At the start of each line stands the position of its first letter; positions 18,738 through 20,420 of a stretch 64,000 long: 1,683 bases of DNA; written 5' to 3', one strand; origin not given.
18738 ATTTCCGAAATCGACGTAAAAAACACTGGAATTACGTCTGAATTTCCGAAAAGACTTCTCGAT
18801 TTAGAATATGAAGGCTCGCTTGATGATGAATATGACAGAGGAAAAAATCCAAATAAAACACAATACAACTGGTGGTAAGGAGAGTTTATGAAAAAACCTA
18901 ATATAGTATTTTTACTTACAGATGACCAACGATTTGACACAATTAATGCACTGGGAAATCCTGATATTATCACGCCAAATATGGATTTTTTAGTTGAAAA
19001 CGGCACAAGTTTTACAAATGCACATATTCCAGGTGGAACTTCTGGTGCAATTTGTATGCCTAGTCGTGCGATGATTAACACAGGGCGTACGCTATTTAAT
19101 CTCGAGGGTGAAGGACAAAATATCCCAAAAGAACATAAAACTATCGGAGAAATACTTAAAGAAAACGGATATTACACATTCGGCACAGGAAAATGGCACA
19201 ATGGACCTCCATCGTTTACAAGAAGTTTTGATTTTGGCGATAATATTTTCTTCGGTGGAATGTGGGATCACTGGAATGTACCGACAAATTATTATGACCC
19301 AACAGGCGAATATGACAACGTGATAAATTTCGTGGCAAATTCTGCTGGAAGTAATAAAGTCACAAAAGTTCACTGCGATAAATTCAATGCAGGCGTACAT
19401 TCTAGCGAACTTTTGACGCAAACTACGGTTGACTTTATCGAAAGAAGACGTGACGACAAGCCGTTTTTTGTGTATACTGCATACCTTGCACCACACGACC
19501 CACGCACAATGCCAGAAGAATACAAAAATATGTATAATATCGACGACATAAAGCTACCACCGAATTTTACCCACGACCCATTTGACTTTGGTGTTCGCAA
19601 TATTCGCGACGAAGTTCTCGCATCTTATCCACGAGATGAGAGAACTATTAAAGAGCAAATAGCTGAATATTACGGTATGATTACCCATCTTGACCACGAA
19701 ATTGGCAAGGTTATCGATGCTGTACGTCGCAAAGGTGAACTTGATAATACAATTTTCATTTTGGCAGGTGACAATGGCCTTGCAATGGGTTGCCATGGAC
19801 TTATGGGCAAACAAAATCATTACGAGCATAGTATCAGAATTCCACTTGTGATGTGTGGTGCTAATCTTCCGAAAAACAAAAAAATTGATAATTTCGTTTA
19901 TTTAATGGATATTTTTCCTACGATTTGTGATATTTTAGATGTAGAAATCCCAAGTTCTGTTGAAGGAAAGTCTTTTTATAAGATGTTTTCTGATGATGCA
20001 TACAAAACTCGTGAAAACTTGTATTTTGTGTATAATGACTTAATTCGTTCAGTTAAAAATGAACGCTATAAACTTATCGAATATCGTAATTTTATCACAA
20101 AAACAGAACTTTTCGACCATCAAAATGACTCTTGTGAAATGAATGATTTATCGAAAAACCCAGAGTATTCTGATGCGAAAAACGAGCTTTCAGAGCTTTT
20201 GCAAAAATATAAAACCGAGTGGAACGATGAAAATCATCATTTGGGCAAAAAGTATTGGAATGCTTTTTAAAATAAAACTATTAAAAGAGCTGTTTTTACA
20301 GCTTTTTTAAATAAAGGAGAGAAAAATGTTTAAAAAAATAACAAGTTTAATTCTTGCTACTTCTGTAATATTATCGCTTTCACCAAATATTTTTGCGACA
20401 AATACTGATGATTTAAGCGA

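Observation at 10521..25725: Gram-positive style utilisation locus for a sulfated glycan, built around two uncharacterised beta-helix enzymes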

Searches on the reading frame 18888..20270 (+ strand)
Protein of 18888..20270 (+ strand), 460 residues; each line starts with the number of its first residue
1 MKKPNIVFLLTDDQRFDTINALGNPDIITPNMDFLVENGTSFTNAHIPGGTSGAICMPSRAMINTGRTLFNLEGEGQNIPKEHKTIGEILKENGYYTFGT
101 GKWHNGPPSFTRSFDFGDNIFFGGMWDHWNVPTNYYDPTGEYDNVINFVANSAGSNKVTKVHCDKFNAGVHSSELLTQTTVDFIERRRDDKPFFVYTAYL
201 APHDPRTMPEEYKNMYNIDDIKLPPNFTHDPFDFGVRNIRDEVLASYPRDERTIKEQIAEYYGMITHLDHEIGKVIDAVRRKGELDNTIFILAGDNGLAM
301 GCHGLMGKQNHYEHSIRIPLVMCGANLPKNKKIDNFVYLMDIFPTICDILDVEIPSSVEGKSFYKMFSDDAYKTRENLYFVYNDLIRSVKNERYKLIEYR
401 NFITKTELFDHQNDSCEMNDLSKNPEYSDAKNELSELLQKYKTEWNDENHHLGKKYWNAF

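Call 3: search_protein_families(library=pfam, proteins=[window:18888-20270:+], max_evalue=0.01)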
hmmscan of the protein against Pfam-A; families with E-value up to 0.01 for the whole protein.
window:18888-20270:+ (460 aa): 3 families
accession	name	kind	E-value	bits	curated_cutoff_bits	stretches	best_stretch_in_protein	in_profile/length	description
PF00884.28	Sulfatase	-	2.1e-51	175.5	25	1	4-351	1-300/301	Sulfatase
PF16347.10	SGSH_C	-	2.7e-23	83.3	29.3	1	301-442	1-152/154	N-sulphoglucosamine sulphohydrolase, C-terminal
PF01676.23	Metalloenzyme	-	3.9e-05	23.7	24.3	0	256-353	164-251/252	Metalloenzyme superfamily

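Call 4: search_protein_families(library=ncbifam, proteins=[window:18888-20270:+], max_evalue=0.01)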
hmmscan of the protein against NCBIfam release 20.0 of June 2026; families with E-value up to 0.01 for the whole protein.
window:18888-20270:+ (460 aa): 8 families
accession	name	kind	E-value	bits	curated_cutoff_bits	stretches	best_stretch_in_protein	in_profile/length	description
NF010322.0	PRK13759.1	equivalog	7e-63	212.8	481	1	2-440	5-459/486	arylsulfatase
TIGR03417.1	chol_sulfatase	equivalog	1.1e-40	140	433.45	1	2-446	1-441/500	choline-sulfatase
NF045661.1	HdlasePehA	equivalog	2.5e-40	138.6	900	2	172-383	182-409/506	phosphoric/sulfuric ester hydrolase PehA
NF052527.1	Mn_arylsulf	exception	8.9e-37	127.1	850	1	3-443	1-453/479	manganese-dependent arylsulfatase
NF038282.1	LapC_YejM_PbgA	exception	2.6e-06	26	825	1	254-353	407-504/584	LPS biosynthesis-modulating metalloenzyme YejM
NF003897.0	PRK05434.1-5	equivalog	0.00026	19.6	862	1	265-365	418-512/514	2,3-bisphosphoglycerate-independent phosphoglycerate mutase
TIGR01307.1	pgm_bpd_ind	equivalog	0.0012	17.4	330.65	1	265-362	411-502/504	2,3-bisphosphoglycerate-independent phosphoglycerate mutase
NF042991.1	alk_phos_PafA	equivalog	0.0036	15.8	650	1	310-365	497-551/554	alkaline phosphatase PafA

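Call 10: search_solved_structures(query=window:18888-20270:+, max_evalue=0.001)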
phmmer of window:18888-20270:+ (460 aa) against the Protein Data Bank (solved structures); distinct sequences matched with E-value up to 0.001: 84 (the best 60 are shown).
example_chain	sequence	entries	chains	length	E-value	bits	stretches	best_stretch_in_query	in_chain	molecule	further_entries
6hr5_A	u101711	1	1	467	4.7e-43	151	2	148-444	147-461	Alpha-L-rhamnosidase/sulfatase (GH78)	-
6pt4_B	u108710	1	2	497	5.8e-39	137.5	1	1-446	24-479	exo-2S-iota carrageenan S1 sulfatase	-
6ptk_A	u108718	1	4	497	9.7e-38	133.5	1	1-446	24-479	exo-2S-iota carrageenan S1 sulfatase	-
6pt6_B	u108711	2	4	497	1.3e-37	133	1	1-446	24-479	exo-2S-iota carrageenan S1 sulfatase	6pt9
7p24_AAA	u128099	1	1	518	3.1e-37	131.8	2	233-448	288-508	Mucin-desulfating sulfatase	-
6bia_A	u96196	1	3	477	6.7e-36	127.4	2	2-216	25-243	Sulfatase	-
6b0j_A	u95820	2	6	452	4.2e-35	124.7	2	2-216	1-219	Iota-carrageenan sulfatase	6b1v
6b0k_A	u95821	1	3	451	4.3e-35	124.7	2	2-216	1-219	Iota-carrageenan sulfatase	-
5g2v_A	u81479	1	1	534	5.2e-35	124.5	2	256-448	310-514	N-ACETYLGLUCOSAMINE-6-SULFATASE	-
7oz8_AAA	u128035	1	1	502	5.6e-35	124.3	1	2-376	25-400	Choline-sulfatase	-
3ed4_A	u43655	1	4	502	3.9e-31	111.7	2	171-446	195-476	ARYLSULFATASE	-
4upi_A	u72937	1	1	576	6.8e-31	110.9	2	170-440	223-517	SULFATASE FAMILY PROTEIN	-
9koq_A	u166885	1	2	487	7.6e-31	110.7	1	3-438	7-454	Sulfatase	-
2qzu_A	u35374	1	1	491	4.4e-30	108.2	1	3-423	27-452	Putative sulfatase yidJ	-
7snj_A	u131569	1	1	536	4.4e-29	104.9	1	2-397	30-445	Arylsulfatase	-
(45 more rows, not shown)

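Call 80: search_solved_structures(query=window:18888-20270:+, max_evalue=1e-34, show_alignments=2)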
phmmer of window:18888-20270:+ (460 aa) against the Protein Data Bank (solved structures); distinct sequences matched with E-value up to 1e-34: 10.
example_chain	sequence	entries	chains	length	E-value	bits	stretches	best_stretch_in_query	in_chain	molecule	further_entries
6hr5_A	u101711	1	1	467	4.7e-43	151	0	148-444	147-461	Alpha-L-rhamnosidase/sulfatase (GH78)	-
6pt4_B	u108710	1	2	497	5.8e-39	137.5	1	1-446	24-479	exo-2S-iota carrageenan S1 sulfatase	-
6ptk_A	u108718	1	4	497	9.7e-38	133.5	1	1-446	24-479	exo-2S-iota carrageenan S1 sulfatase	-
6pt6_B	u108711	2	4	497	1.3e-37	133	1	1-446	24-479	exo-2S-iota carrageenan S1 sulfatase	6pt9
7p24_AAA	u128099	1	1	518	3.1e-37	131.8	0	233-448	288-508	Mucin-desulfating sulfatase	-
6bia_A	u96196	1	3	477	6.7e-36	127.4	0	2-216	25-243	Sulfatase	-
6b0j_A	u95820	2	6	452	4.2e-35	124.7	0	2-216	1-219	Iota-carrageenan sulfatase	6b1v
6b0k_A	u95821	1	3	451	4.3e-35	124.7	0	2-216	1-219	Iota-carrageenan sulfatase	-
5g2v_A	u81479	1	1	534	5.2e-35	124.5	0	256-448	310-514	N-ACETYLGLUCOSAMINE-6-SULFATASE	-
7oz8_AAA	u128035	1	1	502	5.6e-35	124.3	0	2-376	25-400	Choline-sulfatase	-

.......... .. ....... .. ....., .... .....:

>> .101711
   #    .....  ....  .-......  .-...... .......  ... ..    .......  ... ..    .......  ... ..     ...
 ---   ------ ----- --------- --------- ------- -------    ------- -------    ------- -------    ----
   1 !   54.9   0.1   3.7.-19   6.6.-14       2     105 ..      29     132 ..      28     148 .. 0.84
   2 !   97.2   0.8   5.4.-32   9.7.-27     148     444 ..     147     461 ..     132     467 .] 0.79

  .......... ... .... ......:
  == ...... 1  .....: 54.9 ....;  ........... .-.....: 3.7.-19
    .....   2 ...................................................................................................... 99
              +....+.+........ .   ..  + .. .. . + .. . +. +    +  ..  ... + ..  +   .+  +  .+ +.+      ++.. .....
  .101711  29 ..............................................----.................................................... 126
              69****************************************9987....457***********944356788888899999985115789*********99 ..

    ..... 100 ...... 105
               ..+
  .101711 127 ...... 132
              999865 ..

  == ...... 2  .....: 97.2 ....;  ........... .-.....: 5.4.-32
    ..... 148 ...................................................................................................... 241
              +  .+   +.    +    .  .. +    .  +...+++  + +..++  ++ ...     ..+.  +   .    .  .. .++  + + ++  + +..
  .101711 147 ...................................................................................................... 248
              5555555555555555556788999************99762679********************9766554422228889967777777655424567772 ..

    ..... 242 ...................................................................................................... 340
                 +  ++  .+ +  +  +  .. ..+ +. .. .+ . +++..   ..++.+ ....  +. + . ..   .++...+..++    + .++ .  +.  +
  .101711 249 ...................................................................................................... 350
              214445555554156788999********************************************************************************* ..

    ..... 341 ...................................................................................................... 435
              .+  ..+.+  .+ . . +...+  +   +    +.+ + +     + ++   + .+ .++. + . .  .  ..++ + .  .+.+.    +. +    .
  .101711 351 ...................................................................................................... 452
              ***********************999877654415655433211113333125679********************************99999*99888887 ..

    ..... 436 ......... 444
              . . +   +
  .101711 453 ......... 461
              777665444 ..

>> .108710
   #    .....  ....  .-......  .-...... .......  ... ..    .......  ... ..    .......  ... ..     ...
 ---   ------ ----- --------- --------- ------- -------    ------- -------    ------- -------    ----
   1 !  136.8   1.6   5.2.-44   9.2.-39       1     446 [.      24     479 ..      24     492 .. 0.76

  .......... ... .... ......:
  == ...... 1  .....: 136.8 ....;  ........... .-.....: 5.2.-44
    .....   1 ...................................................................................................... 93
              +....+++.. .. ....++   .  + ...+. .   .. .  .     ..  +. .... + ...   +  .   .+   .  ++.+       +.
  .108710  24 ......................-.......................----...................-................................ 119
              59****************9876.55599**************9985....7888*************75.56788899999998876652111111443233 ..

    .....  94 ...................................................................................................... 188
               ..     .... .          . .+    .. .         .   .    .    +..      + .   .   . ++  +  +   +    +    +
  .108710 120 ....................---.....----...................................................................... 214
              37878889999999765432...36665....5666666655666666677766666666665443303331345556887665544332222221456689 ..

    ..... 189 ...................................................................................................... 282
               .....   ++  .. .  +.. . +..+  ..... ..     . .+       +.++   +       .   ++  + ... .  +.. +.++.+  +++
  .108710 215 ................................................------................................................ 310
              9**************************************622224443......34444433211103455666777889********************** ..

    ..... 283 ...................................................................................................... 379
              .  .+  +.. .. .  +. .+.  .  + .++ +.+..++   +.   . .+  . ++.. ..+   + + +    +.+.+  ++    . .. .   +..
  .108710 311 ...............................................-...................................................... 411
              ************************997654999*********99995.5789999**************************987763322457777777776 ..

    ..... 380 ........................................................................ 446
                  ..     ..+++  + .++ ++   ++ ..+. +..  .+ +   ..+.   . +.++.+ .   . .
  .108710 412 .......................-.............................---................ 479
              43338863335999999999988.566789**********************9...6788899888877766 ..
